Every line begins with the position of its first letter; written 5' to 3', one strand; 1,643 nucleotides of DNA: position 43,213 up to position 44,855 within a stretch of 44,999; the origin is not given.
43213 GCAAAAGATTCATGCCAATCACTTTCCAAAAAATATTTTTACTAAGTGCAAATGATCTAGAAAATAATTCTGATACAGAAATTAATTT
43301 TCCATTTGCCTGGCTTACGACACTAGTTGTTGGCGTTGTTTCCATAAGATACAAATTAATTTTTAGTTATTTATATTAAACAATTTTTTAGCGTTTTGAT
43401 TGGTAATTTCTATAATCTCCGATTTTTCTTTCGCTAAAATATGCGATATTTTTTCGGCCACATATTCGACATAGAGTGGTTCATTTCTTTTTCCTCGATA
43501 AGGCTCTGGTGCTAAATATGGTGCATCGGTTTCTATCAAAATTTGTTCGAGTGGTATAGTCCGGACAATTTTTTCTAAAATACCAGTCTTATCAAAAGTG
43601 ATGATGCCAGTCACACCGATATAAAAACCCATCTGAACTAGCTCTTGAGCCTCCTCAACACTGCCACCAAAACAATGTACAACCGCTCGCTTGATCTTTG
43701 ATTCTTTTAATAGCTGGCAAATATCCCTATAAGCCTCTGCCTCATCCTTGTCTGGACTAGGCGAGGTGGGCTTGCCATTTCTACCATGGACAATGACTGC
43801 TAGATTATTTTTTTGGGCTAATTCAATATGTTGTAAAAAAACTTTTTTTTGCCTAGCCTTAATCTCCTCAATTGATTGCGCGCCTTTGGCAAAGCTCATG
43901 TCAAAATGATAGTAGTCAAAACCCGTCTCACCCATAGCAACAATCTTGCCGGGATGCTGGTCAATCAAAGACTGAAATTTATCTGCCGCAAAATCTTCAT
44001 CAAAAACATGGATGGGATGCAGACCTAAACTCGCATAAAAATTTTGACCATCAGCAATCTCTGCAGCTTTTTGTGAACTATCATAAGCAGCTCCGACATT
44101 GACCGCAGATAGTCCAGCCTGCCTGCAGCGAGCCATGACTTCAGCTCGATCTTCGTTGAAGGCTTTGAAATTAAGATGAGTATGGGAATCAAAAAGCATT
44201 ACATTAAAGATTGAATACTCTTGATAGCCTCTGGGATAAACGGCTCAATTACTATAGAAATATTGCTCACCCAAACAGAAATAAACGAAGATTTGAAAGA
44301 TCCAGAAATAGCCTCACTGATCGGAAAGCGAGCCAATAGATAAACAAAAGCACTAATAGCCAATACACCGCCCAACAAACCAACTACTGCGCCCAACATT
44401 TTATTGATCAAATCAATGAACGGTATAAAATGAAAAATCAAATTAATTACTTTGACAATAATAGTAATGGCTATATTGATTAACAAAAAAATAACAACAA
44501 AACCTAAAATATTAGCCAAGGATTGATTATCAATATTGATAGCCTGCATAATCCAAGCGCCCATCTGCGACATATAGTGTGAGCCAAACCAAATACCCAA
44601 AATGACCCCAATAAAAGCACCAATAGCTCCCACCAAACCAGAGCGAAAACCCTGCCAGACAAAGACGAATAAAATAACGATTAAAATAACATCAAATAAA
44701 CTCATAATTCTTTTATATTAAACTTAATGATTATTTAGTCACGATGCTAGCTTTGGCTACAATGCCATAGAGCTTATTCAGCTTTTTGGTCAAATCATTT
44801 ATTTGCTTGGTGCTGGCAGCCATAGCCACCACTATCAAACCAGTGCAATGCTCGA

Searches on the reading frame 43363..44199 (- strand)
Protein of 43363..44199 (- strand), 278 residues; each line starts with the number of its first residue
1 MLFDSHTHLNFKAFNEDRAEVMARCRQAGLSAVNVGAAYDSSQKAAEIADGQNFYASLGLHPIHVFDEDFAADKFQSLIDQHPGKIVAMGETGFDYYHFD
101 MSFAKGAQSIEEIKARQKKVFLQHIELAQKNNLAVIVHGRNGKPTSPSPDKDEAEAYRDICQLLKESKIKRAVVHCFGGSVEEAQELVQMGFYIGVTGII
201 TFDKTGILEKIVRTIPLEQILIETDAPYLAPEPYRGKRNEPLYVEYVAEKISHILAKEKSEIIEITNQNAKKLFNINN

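Call 9: search_protein_families(library=pfam, proteins=[window:43363-44199:-], max_evalue=0.001)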
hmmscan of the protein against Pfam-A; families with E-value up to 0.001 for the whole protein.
window:43363-44199:- (278 aa): 1 family
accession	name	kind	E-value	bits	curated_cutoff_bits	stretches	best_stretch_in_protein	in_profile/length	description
PF01026.27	TatD_DNase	-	1.2e-69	235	27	1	3-275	1-253/253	TatD related DNase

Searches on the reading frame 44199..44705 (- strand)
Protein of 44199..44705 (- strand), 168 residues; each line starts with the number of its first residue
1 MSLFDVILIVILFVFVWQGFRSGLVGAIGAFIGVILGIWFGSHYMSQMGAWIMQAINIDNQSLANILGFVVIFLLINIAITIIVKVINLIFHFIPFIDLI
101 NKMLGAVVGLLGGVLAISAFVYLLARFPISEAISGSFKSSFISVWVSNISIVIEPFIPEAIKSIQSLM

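Call 9: search_protein_families(library=pfam, proteins=[window:44199-44705:-], max_evalue=0.001)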
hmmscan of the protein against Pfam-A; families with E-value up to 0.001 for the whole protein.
window:44199-44705:- (168 aa): 1 family
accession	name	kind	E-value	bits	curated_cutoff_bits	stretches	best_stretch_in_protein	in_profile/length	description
PF02674.22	Colicin_V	-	1e-20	74.7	29.3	1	4-149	1-142/144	Colicin V production protein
